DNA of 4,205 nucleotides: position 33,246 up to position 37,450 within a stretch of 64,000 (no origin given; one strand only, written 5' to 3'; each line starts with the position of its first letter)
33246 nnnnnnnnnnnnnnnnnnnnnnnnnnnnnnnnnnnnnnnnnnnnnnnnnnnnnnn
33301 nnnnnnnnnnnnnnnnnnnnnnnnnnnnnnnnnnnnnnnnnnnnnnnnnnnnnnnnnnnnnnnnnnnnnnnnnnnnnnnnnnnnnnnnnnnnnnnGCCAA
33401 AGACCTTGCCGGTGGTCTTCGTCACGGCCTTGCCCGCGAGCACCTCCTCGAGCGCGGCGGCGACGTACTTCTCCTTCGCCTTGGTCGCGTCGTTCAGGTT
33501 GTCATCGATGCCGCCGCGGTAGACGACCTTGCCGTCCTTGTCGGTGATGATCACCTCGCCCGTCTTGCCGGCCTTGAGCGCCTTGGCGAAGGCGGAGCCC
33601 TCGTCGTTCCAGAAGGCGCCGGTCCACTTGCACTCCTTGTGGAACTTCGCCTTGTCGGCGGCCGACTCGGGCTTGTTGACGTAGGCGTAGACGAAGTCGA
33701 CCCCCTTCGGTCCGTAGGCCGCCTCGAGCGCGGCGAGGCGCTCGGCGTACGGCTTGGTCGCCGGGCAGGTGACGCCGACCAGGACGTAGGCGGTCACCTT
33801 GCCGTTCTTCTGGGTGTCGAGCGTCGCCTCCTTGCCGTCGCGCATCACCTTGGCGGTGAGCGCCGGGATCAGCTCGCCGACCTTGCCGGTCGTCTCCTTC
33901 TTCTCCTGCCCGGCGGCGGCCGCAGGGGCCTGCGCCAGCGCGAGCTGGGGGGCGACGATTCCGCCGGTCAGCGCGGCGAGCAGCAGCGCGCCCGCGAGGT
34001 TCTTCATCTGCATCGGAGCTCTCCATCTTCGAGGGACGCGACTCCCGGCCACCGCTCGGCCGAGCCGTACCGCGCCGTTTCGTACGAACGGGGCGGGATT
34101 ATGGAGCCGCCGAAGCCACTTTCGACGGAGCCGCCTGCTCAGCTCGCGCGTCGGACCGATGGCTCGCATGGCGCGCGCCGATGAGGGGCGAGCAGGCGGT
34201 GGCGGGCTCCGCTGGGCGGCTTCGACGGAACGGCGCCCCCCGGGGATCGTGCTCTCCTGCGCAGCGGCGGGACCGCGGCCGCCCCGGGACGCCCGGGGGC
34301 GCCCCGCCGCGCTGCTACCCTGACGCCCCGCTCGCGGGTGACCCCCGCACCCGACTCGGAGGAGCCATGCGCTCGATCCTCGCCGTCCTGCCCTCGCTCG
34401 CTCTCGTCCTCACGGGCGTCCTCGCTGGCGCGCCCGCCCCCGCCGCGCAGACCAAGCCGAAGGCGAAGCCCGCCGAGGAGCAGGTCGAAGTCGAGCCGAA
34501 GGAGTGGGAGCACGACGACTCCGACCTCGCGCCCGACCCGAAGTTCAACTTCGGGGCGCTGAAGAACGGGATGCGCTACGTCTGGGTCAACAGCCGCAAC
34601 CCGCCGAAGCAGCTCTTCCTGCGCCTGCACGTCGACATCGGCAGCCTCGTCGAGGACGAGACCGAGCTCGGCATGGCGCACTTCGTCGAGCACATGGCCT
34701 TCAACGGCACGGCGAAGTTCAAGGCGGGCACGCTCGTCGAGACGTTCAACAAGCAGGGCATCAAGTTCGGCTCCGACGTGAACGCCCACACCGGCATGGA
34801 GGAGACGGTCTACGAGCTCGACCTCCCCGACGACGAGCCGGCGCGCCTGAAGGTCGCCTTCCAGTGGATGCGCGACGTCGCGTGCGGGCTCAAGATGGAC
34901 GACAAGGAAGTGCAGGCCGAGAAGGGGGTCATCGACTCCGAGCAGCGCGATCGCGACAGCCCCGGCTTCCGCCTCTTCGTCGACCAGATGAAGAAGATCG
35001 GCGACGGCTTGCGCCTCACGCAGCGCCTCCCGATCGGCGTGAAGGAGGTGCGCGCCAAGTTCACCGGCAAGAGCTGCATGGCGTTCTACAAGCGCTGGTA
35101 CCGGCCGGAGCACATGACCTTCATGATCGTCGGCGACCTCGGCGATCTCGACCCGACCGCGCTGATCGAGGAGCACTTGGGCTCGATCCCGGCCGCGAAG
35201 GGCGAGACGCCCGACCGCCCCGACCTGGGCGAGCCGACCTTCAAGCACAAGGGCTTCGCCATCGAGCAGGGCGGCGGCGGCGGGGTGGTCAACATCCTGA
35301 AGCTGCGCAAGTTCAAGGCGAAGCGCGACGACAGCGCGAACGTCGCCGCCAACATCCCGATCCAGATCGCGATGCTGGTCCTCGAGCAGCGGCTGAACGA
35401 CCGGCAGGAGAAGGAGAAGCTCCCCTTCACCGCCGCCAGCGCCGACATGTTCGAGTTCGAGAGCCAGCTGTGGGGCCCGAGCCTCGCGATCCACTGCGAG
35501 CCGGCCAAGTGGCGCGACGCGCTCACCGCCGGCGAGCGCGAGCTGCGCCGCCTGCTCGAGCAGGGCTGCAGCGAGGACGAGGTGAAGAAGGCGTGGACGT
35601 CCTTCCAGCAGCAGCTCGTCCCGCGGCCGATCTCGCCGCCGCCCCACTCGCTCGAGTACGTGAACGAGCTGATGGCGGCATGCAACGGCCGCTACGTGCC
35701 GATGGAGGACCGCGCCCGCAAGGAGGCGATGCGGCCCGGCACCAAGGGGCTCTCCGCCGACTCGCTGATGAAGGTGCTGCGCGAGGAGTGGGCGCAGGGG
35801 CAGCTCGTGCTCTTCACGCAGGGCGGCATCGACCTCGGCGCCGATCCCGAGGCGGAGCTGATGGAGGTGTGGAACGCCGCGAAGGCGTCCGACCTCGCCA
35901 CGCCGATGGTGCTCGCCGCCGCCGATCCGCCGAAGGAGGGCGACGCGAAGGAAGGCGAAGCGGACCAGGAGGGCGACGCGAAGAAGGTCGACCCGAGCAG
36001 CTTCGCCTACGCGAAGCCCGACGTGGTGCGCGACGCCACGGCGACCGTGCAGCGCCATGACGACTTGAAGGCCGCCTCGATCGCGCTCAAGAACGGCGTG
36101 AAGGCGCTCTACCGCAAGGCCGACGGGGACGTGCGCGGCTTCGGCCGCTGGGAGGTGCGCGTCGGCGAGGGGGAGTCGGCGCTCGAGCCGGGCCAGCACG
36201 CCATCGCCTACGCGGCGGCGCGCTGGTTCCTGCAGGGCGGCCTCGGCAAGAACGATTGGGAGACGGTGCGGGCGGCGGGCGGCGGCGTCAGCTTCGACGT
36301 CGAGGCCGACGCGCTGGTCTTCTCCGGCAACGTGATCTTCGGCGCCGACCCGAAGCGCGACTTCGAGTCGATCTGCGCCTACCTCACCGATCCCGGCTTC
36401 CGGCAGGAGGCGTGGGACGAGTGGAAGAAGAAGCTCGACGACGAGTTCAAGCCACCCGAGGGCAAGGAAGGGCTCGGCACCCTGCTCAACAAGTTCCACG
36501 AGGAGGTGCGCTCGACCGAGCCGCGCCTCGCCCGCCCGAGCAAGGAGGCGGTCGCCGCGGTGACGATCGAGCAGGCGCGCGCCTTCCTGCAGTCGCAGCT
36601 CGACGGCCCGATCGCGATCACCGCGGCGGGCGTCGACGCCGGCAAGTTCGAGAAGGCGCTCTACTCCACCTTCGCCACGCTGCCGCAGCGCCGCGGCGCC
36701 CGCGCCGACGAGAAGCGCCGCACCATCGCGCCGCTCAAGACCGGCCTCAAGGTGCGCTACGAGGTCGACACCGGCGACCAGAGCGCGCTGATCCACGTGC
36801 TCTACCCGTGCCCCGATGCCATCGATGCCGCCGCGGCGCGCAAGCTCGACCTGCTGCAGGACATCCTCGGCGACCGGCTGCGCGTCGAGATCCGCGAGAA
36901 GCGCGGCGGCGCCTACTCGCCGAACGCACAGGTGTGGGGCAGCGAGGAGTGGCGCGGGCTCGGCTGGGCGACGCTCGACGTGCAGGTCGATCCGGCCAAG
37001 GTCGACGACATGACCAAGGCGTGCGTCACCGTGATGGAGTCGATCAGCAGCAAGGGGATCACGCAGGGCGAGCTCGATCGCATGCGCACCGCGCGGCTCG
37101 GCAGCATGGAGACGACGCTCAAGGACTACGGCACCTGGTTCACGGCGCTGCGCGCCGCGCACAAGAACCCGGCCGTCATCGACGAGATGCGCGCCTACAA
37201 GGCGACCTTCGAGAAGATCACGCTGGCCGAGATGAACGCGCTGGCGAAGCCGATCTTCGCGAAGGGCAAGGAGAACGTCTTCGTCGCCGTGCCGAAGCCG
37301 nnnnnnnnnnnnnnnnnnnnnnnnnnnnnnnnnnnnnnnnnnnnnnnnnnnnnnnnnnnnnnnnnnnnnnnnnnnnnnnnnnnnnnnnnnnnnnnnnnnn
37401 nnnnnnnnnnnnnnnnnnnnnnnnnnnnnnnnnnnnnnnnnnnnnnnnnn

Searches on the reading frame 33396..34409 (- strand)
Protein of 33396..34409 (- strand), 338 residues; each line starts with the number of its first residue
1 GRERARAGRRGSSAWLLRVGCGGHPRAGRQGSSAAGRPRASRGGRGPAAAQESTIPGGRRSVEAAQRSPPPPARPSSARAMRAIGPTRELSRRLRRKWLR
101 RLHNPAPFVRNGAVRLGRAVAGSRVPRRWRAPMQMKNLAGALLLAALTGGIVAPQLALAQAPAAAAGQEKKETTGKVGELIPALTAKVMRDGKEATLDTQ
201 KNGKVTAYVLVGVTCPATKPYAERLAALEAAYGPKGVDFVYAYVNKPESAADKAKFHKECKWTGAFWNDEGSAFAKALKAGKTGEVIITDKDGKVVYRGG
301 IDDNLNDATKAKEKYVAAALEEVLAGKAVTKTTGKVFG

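Call 91: search_protein_families(library=pfam, proteins=[window:33396-34409:-], max_evalue=0.0001)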
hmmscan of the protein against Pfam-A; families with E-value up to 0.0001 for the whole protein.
window:33396-34409:- (338 aa): 2 families
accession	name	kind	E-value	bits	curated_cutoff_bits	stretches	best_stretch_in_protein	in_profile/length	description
PF08534.16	Redoxin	-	7.2e-11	42.5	26.6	1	176-304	1-137/148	Redoxin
PF00578.27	AhpC-TSA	-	8.1e-05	23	26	0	177-297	1-123/124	AhpC/TSA family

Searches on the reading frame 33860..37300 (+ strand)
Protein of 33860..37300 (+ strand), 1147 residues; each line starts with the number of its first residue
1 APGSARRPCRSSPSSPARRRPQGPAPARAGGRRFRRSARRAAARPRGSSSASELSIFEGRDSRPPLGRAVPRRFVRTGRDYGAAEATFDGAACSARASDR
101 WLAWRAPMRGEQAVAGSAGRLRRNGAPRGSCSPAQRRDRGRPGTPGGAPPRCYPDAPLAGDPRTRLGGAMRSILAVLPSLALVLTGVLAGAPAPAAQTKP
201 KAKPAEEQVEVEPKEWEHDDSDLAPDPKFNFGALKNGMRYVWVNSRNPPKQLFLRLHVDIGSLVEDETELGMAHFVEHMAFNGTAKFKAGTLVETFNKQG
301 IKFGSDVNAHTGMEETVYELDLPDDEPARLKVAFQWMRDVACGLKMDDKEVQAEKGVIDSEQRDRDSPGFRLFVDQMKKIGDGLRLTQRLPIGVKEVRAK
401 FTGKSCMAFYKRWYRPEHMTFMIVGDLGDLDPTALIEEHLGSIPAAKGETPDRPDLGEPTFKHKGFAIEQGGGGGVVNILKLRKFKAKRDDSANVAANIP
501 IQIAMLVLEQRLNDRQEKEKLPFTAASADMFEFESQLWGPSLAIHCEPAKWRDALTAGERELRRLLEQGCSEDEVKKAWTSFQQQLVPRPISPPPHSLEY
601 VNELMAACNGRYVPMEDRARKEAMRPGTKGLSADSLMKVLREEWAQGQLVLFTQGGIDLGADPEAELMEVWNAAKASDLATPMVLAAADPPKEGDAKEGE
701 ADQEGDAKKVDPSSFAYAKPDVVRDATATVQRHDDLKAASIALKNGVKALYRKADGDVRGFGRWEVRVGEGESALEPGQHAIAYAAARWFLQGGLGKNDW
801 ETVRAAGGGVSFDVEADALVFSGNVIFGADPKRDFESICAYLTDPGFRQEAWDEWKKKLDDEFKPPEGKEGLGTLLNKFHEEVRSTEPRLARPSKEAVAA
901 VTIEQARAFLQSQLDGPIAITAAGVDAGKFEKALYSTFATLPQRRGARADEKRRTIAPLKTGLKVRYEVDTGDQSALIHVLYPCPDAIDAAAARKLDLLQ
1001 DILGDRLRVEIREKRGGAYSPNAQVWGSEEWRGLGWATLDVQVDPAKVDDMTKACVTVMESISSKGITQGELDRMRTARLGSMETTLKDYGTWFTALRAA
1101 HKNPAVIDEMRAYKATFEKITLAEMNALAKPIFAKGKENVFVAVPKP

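Call 91: search_protein_families(library=pfam, proteins=[window:33860-37300:+], max_evalue=0.0001)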
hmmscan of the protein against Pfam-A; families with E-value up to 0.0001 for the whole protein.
window:33860-37300:+ (1147 aa): 2 families
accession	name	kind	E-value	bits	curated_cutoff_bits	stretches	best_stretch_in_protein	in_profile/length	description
PF05193.26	Peptidase_M16_C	-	5e-29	101.9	23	2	918-1077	20-179/181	Peptidase M16 inactive domain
PF00675.25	Peptidase_M16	-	5.2e-21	75.5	22.3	1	246-364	7-118/149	Insulinase (Peptidase family M16)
